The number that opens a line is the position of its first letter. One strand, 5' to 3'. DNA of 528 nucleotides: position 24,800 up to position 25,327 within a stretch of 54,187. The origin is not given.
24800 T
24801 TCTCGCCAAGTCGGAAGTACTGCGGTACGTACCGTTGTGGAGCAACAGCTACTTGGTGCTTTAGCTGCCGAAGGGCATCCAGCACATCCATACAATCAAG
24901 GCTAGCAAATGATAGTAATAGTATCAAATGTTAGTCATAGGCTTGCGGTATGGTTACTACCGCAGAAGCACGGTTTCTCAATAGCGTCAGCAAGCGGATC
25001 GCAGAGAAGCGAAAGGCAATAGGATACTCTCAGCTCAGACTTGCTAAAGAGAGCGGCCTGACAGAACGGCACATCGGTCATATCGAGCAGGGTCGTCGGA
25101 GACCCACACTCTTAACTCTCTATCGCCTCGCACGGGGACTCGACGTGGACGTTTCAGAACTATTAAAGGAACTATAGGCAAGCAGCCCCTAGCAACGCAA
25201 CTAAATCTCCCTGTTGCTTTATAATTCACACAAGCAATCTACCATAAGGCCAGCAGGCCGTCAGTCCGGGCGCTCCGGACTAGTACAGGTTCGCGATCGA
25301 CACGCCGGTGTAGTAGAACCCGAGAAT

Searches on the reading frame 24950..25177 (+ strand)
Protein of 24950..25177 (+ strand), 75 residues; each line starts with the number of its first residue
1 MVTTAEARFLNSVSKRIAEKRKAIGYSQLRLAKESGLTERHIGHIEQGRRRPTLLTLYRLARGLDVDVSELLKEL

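Call 4: search_protein_families(library=pfam, proteins=[window:24950-25177:+], max_evalue=1)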
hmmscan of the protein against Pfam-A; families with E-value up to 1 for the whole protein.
window:24950-25177:+ (75 aa): 4 families
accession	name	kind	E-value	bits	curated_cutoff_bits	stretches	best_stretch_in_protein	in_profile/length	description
PF01381.28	HTH_3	-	1.4e-14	54.3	23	1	17-71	1-55/55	Helix-turn-helix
PF13560.12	HTH_31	-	3.9e-08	33.9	27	1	18-71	7-61/64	Helix-turn-helix domain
PF12844.13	HTH_19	-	7e-06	26.3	30.2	1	15-73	2-60/64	Helix-turn-helix domain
PF13443.12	HTH_26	-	0.00037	21.1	22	1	25-73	10-59/63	Cro/C1-type HTH DNA-binding domain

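Call 6: search_protein_families(library=padloc, proteins=[window:24950-25177:+], max_evalue=1)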
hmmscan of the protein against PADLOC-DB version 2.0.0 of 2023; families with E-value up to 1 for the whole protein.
window:24950-25177:+ (75 aa): 22 families
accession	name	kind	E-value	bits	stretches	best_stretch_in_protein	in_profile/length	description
PDLC02926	HTH_VI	-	1.5e-10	39.2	1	15-72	4-61/92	-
PDLC04142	capH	-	4.2e-10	38.6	1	11-73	5-67/103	capH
PDLC03664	Control_protein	-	9.5e-09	33.6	1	13-72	14-73/74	control protein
PDLC03665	Control_protein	-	4.8e-07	28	1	8-73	8-70/77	control protein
PDLC03666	Control_protein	-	5.8e-07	27.9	1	14-73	8-67/77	control protein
PDLC03952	RmrA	-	3.2e-06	24.2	1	13-69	23-79/395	-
PDLC03671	Control_protein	-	4e-06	25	1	20-72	22-74/84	control protein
PDLC03949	RmrA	-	5.9e-06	23.4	1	14-69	4-59/363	-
PDLC03947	RmrA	-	7.7e-05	19.7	1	11-69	10-68/383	-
PDLC03951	RmrA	-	8.3e-05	19.7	1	14-73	10-69/400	-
PDLC03954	RmrA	-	0.00011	19.3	1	13-73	11-71/380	-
PDLC03536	REase_II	-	0.00045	17.9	1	11-72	9-70/237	Type II restriction enzyme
PDLC03955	RmrA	-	0.00047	17.5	1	15-68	23-76/371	-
PDLC03953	RmrA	-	0.0005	17.4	1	12-67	5-60/373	-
PDLC03945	RmrA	-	0.00098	16.4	1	15-69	5-59/394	-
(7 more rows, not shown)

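Call 7: search_protein_families(library=ncbifam, proteins=[window:24950-25177:+], max_evalue=1)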
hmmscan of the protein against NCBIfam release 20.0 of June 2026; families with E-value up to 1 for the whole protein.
window:24950-25177:+ (75 aa): 17 families
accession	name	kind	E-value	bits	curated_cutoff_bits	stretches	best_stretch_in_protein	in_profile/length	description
NF006015.0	PRK08154.1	subfamily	8.9e-11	41.5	204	1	4-74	22-92/314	anaerobic benzoate catabolism transcriptional regulator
TIGR03070.1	couple_hipB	subfamily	7.8e-10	38.6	71.65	1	14-64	4-54/58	type II toxin-antitoxin system Y4mF family antitoxin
NF007408.0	PRK09943.1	equivalog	1.2e-08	34.7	211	1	12-74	7-69/185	HTH-type transcriptional regulator PuuR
NF041951.1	phage_RstR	subfamily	1.4e-08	34.9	80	1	12-74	2-64/108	RstR family transcriptional repressor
NF047948.1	male_kill_WMK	equivalog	4.1e-08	33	300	1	11-74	161-224/300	WO male-killing family protein Wmk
NF007257.0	PRK09706.1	subfamily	1.6e-05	24.7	101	1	12-65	5-58/135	transcriptional repressor DicA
NF046032.1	TransRegSlrRBacil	equivalog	0.00014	22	250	1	17-72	6-62/149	HTH-type transcriptional regulator SlrR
TIGR00270.2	TIGR00270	equivalog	0.00035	20.4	110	1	10-70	73-133/159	multiprotein bridging factor aMBF1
NF041493.1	MobT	equivalog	0.0038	16.1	600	1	18-56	2-40/383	MobT family relaxase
NF053602.1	Phr_regulator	exception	0.0073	15.9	320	1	4-68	22-81/191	heat shock transcription regulator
NF052239.1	antitox_spr1629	equivalog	0.014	14.6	335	1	15-69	5-59/377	spr1629 family repressor/antitoxin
NF006813.0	PRK09334.1-3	equivalog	0.043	14.2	83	1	18-70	10-64/97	30S ribosomal protein S25e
NF038139.1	Reg_Aceta_RamB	equivalog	0.054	12.1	700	1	13-69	3-59/465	acetate metabolism transcriptional regulator RamB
TIGR03830.1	CxxCG_CxxCG_HTH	subfamily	0.084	12.7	61.8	1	14-55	67-108/127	type II TA system antitoxin MqsA family protein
NF010465.0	PRK13890.1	equivalog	0.093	12.8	96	1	26-73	19-66/121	conjugal transfer protein TrbA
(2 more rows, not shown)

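Call 8: search_protein_families(library=phrogs, proteins=[window:24950-25177:+], max_evalue=1)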
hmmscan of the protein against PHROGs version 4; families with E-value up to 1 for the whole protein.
window:24950-25177:+ (75 aa): 26 families (the best 25 are shown)
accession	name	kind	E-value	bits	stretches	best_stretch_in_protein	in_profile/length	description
phrog_5823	-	transcription regulation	5e-12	46.7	1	12-72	6-67/404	transcriptional regulator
phrog_8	-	transcription regulation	8.5e-11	42.9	1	11-73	160-217/346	transcriptional regulator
phrog_3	-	transcription regulation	2.8e-10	41.6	1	7-74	83-148/430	transcriptional repressor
phrog_4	-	transcription regulation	9.5e-07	29.1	1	12-73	136-193/400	transcriptional repressor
phrog_2439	-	transcription regulation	9.7e-07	29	1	13-71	8-66/367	transcriptional regulator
phrog_1373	-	transcription regulation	2.3e-06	28.7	1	13-69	64-120/166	transcriptional regulator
phrog_2967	-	transcription regulation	9.5e-06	26.3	1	12-73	10-71/225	transcriptional regulator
phrog_4836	-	transcription regulation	2.3e-05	25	1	8-74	71-137/194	CII-like regulator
phrog_7241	-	transcription regulation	5.9e-05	24.1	1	17-72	66-121/122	transcriptional regulator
phrog_2104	-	unknown function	6.5e-05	24.1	1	11-53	38-80/103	-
phrog_2328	-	transcription regulation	8e-05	23.4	1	12-72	15-75/128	transcriptional repressor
phrog_638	-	transcription regulation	0.0014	19.5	1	22-74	13-66/145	transcriptional regulator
phrog_3949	-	transcription regulation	0.002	19.2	1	14-72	18-73/161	transcriptional repressor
phrog_38027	-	transcription regulation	0.0056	17.7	1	15-72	71-128/143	transcriptional repressor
phrog_955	-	DNA, RNA and nucleotide metabolism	0.0075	17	1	15-51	27-63/142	HTH DNA binding protein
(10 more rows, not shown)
